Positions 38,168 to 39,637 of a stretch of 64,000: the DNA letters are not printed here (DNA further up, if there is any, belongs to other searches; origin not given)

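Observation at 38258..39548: Orphan Card1/Can2-like CARF-nuclease with no CRISPR-Cas or cyclase in the window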

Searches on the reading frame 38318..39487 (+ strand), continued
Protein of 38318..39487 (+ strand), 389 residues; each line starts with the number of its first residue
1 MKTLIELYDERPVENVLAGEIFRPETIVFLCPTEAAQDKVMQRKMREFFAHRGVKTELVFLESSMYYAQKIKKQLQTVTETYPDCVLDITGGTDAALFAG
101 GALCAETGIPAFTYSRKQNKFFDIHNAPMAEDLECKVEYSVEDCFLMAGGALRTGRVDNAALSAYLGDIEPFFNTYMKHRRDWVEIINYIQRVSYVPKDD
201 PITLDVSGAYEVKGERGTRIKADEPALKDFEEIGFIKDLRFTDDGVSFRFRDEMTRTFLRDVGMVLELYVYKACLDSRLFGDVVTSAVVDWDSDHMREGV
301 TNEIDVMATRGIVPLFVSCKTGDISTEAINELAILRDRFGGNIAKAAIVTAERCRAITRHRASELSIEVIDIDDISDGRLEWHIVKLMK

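Call 18: find_related_loci(query=A1, collection=genome_contigs, flank=10000)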
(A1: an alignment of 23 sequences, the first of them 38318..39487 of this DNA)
Query A1 (389 aa) in genome_contigs; peptide patterns used: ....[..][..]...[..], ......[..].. (x = any residue, [..] = any of these).
234 stretches matched a pattern; 229 encode a relative of the query (tblastn E <= 1e-3); the best 80 are kept; 80 distinct loci.
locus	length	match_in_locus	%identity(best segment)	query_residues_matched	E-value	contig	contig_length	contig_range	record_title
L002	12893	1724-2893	82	1-389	0e+0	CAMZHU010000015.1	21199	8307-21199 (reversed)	MAG TPA_asm: uncultured Clostridia bacterium isolate SRR10912538_bin.30_metaWRAP_v1.3_MAG genome assembly, contig: ERZ14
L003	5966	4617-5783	64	1-389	3e-175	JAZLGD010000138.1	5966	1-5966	MAG: Oscillospiraceae bacterium isolate T1900044999_TA20190061.MAGScoT_cleanbin_000063 SGB_4275_k141_169694, whole genom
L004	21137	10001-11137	65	1-380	4e-172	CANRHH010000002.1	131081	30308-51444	MAG: uncultured Oscillospiraceae bacterium isolate Lapin-032__bin9 genome assembly, contig: Lapin-032__NODE_204_length_1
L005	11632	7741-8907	63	1-388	8e-172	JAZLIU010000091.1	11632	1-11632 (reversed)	MAG: Oscillospiraceae bacterium isolate T1900044969_TA20190031.MAGScoT_cleanbin_000102 SGB_4029_k141_1460163, whole geno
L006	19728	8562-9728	63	1-389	3e-171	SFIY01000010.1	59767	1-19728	MAG: Clostridiales bacterium isolate W1P28.010 Contig92, whole genome shotgun sequence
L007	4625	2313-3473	63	1-388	1e-175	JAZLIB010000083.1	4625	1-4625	MAG: Vescimonas sp. isolate T1900044979_TA20190041.MAGScoT_cleanbin_000038 SGB_4076_k141_1259523, whole genome shotgun s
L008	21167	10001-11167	63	1-389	1e-170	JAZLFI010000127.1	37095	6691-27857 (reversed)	MAG: Oscillospiraceae bacterium isolate T1900045005_TA20190067.MAGScoT_cleanbin_000024 SGB_4350_k141_997297, whole genom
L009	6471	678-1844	63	1-388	2e-171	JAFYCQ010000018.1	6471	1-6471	MAG: Oscillospiraceae bacterium isolate RGIG6969 Sheep_Rumen.Co__c431147, whole genome shotgun sequence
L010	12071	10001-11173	62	1-389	1e-169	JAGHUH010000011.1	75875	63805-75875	MAG: Candidatus Cacconaster stercorequi isolate E4_MB2_17 c_000000266680, whole genome shotgun sequence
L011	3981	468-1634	61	1-389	1e-174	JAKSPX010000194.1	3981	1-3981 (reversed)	MAG: Clostridia bacterium isolate Horse_feces214 MAG214_194, whole genome shotgun sequence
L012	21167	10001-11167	63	1-389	3e-167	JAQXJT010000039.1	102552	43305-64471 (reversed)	MAG: bacterium isolate SUG1258 k141_3043240, whole genome shotgun sequence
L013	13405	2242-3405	61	1-389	8e-164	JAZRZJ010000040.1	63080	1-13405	MAG: Oscillospiraceae bacterium isolate T1900044948_TA20190001.MAGScoT_cleanbin_000033 SGB_3509_k141_1769525, whole geno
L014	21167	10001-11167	62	1-389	6e-162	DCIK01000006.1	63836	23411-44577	MAG TPA_asm: Clostridiales bacterium UBA1728 UBA1728_contig_14494, whole genome shotgun sequence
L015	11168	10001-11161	61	1-386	8e-160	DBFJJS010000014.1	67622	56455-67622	MAG TPA_asm: Candidatus Faeciplasma sp. isolate MAG8132 contig14, whole genome shotgun sequence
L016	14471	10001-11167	59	1-389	8e-160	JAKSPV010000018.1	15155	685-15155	MAG: Clostridia bacterium isolate Horse_feces212 MAG212_18, whole genome shotgun sequence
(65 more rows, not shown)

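Call 22: search_protein_representatives(protein=window:38318-39487:+)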
Query: 389 residues. Proteins with E-value up to 0.001 (for the whole library): 1558; up to 1e-10: 885; up to 1e-30: 155. The best 150 are listed.
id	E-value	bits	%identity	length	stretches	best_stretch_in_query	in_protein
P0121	1.5e-129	448.8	55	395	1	1-384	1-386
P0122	1.5e-108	379.7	49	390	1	1-382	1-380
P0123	1.4e-107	376.5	49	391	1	1-380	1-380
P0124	1.9e-107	376.1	48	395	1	2-377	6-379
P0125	9.0e-102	357.4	56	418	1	3-312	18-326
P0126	7.9e-101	354.3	45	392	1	1-380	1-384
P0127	3.3e-93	329.2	59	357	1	1-263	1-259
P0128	1.8e-89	316.9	42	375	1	1-376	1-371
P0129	5.1e-88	312.2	52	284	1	1-273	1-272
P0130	5.3e-86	305.5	52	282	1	1-267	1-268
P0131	1.5e-75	271.1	54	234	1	1-224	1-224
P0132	9.0e-72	258.7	55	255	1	1-195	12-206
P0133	9.7e-70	252.0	38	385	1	1-381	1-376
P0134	2.8e-66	240.6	50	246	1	147-380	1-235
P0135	2.2e-64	234.4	46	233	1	2-226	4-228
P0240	3.8e-35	138.2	30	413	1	3-384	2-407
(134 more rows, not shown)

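Call 27: search_solved_structures(query=A2, max_evalue=1, show_alignments=5)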
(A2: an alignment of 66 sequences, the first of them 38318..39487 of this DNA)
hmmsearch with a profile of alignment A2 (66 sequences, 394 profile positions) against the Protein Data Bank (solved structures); distinct sequences matched with E-value up to 1: 16.
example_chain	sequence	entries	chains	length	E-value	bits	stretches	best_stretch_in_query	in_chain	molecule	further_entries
7bdv_A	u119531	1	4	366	5.4e-22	81.4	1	5-375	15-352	Can2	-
1xmx_A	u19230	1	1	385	2.2e-17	66.3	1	25-381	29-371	hypothetical protein VC1899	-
8bao_A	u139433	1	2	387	6.2e-15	58.2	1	19-358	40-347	DUF1887 family protein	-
6wxw_A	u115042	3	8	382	4.1e-09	39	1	4-382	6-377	Card1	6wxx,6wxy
6xl1_A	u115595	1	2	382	1.2e-07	34.2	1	4-382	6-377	Card1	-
8z4i_A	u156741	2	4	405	1.9e-06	30.2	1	62-379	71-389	CARF-domain cantaining dual-activated nuclease | CARF-domain containing dual-activated nuclease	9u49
8htw_A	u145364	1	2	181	0.015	17.4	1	69-128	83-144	CRISPR system ring nuclease SSO2081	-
7yhl_A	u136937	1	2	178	0.042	15.9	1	69-127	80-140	CRISPR system ring nuclease SSO2081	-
7ygh_A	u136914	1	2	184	0.045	15.8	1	69-127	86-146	CRISPR system ring nuclease SSO2081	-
7ygl_A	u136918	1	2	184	0.045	15.8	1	69-127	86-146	CRISPR system ring nuclease SSO2081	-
7cbc_A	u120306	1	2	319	0.046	15.8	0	184-263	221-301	De novo designed switch protein caging a hemagglutinin binder (sCageHA267_1S)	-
7z55_AAA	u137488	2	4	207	0.093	14.8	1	55-126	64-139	CRISPR-associated protein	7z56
8jbb_A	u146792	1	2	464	0.55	12.2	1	56-114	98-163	CRISPR system endoribonuclease Csm6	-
5fsh_A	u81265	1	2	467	0.55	12.2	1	56-114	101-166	CSM6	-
8jbc_A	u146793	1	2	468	0.81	11.7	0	56-114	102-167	CRISPR system endoribonuclease Csm6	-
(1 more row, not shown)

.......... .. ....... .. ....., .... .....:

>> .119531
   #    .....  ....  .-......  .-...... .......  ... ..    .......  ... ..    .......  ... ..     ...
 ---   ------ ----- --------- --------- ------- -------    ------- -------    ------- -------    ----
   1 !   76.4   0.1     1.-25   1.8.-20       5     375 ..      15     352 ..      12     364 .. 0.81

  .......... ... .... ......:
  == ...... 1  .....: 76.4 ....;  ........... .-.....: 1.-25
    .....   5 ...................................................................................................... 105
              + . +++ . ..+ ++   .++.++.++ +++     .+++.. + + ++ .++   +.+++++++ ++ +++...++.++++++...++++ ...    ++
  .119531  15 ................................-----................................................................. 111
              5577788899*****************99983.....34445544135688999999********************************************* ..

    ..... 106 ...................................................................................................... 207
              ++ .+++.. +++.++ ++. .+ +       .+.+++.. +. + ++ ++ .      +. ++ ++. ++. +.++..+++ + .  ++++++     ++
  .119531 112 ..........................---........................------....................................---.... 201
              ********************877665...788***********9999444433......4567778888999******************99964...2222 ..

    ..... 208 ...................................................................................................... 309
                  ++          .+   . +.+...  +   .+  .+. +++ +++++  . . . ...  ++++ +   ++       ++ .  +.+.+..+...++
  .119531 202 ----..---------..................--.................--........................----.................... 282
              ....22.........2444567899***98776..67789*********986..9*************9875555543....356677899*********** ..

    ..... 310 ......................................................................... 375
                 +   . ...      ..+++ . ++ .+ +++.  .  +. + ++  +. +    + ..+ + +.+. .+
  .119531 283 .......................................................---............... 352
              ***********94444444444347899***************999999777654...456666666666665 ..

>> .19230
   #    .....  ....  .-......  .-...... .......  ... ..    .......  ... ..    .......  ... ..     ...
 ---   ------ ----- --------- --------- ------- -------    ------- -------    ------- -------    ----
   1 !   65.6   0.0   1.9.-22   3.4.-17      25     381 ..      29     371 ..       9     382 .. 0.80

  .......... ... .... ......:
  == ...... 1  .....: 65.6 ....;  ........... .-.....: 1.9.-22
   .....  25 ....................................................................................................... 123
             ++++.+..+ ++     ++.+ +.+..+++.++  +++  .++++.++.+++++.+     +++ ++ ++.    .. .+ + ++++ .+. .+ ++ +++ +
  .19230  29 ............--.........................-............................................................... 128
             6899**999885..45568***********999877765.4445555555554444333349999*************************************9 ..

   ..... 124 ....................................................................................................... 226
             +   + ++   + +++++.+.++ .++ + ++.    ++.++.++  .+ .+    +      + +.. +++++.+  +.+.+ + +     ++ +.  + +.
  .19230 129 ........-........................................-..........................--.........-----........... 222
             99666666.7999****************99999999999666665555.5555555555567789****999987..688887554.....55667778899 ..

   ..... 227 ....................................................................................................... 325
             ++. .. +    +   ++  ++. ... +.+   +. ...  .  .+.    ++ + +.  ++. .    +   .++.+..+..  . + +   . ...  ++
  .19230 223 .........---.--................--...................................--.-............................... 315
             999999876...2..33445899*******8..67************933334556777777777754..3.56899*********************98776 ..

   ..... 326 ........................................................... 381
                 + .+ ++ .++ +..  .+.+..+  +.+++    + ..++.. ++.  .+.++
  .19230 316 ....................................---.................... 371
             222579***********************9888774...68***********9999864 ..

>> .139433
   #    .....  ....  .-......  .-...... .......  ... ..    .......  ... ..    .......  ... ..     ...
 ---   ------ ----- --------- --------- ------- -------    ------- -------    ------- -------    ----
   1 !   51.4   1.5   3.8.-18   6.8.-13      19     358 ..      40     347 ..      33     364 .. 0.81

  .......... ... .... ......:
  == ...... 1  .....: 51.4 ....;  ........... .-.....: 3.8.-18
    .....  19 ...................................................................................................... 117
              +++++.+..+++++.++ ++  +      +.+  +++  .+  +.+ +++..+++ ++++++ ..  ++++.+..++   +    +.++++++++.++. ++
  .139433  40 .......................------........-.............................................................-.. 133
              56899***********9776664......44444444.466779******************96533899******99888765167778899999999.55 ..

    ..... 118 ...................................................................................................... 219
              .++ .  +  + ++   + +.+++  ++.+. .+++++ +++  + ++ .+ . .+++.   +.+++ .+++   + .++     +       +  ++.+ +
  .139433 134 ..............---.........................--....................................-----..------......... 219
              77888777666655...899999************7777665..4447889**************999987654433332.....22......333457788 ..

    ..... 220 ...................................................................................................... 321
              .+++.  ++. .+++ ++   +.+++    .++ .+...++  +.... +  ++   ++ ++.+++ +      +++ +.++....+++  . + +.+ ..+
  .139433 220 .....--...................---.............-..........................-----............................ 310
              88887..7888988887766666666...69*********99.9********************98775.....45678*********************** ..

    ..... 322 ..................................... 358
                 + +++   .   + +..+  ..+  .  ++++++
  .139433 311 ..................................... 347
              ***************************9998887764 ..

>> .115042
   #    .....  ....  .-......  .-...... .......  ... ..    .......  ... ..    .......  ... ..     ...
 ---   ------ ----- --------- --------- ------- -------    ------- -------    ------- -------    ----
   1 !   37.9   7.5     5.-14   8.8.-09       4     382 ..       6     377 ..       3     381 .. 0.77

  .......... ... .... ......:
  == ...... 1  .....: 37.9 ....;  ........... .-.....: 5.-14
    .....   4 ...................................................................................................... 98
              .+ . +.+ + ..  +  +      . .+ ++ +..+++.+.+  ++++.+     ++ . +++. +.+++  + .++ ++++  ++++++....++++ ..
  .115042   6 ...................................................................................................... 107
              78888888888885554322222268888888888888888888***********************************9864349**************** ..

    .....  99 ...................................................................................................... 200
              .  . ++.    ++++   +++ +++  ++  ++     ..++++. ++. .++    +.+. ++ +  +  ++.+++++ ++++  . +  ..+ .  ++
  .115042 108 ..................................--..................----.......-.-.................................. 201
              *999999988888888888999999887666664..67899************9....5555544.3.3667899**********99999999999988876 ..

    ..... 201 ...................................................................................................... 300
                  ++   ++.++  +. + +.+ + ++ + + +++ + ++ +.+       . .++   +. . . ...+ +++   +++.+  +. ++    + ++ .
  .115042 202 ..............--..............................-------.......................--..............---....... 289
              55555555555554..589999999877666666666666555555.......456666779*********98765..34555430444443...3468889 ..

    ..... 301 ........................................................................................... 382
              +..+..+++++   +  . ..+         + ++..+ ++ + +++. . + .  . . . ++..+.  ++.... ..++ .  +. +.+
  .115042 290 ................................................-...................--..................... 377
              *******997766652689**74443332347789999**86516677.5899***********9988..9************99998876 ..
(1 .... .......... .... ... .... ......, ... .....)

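Call 32: find_related_loci(query=A1, collection=viral_contigs, flank=10000)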
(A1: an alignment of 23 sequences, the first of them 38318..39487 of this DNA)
Query A1 (389 aa) in viral_contigs; peptide patterns used: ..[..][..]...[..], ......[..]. (x = any residue, [..] = any of these).
7 stretches matched a pattern, but none encodes a relative of the query by tblastn (E <= 1e-3).

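Call 38: predict_structure(alignment_id=A2)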
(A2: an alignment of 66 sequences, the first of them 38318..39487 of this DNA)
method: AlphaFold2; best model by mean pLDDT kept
length: 389 residues; sequences in the alignment: 66
mean_pLDDT: 95.4   pTM: 0.91
mean pLDDT of the five models: 95.4, 95.2, 95.1, 94.8, 94.6
residues with pLDDT >= 90: 358; 70-90: 24; 50-70: 7; < 50: 0
segments of 3 or more residues with pLDDT < 50: none
pLDDT, mean of each block of 10 residues (from residue 1): 96 96 98 94 94 97 94 98 98 97 98 96 98 97 93 86 97 98 98 96 97 95 98 99 97 97 98 97 92 64 93 98 97 94 96 98 98 97 95
secondary structure, 60 per line:
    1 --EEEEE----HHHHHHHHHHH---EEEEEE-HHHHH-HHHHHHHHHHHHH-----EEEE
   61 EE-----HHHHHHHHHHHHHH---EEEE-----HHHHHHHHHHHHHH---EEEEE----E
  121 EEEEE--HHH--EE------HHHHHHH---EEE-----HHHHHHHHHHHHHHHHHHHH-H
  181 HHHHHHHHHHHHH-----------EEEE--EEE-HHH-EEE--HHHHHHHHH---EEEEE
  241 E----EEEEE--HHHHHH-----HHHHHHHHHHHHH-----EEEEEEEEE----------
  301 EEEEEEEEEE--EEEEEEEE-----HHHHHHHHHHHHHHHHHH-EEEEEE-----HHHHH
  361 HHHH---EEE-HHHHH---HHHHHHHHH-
elements in order: E3-7 H12-22 E26-31 H33-37 H39-51 E57-62 H68-81 E85-88 H94-107 E111-115 E120-125 H141-147 E151-153 H159-178 H180-193 E205-208 E211-213 E219-221 H224-232 E236-241 E246-250 H253-258 H264-276 E282-290 E301-310 E313-320 H326-343 E345-350 H356-364 E368-370 H372-376 H380-388

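Call 42: fold_search(model_id=the predicted structure, library=pdb)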
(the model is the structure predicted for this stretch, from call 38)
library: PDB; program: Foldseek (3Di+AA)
matches with E <= 10: 1393; with E <= 0.001: 28
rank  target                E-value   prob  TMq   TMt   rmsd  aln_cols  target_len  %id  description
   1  1xmx                  6.1e-23  1.00  0.74  0.75   4.8       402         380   16  Crystal structure of protein VC1899 from Vibrio cholerae (released 2004-11-16)
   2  7bdv_B                1.3e-20  1.00  0.71  0.80   6.1       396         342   16  Structure of Can2 from Sulfobacillus thermosulfidooxidans in complex with cyclic tetra-adenylate (cA4) (released 2021-03-03)
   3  7bdv_A                1.4e-19  1.00  0.69  0.75   5.3       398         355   16  Structure of Can2 from Sulfobacillus thermosulfidooxidans in complex with cyclic tetra-adenylate (cA4) (released 2021-03-03)
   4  8bao_A                2.6e-19  1.00  0.73  0.77   5.3       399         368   15  Dysgonamonadaceae bacterium CRISPR ancillary nuclease 2 (released 2022-11-30)
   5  8bao_B                2.9e-19  1.00  0.71  0.75   5.8       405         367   15  Dysgonamonadaceae bacterium CRISPR ancillary nuclease 2 (released 2022-11-30)
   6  9u49_A                7.8e-19  1.00  0.70  0.69   5.9       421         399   15  crystal structure of Cdn1 in complex with cA4 (released 2026-02-04)
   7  7bdv_C                3.0e-18  1.00  0.70  0.79   4.7       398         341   15  Structure of Can2 from Sulfobacillus thermosulfidooxidans in complex with cyclic tetra-adenylate (cA4) (released 2021-03-03)
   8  7bdv_D                3.6e-18  1.00  0.69  0.77   6.2       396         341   15  Structure of Can2 from Sulfobacillus thermosulfidooxidans in complex with cyclic tetra-adenylate (cA4) (released 2021-03-03)
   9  6xl1_A                1.4e-16  1.00  0.64  0.66   6.5       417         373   14  crystal structure of cA4-activated Card1(D294N) (released 2020-12-30)
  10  8q44_A                2.0e-16  1.00  0.61  0.56   7.9       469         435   14  Crystal structure of cA4-bound Can2 (E364R) in complex with oligo-T DNA (released 2023-11-22)
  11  8q41_A                7.7e-16  1.00  0.61  0.57   7.2       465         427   14  Crystal structure of Can2 (E341A) bound to cA4 and TTTAAA ssDNA (released 2023-11-22)
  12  8q3z_A                1.3e-15  1.00  0.61  0.56   8.0       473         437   14  Crystal structure of cA4-bound Can2 from Thermoanaerobacter brockii (released 2023-11-22)
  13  8q42_A                1.3e-15  1.00  0.61  0.56   7.9       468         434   14  Crystal structure of cA4-bound Can2 (E341A) in complex with oligo-A DNA (released 2023-11-22)
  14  8q43_B                1.6e-15  1.00  0.61  0.56   7.8       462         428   14  Crystal structure of cA4-bound Can2 (E341A) in complex with oligo-C DNA (released 2023-11-22)
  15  8z4i_A                2.0e-15  1.00  0.40  0.40  17.7       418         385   15  crystal structure of Cdn1 in complex with cA3 (released 2026-02-04)
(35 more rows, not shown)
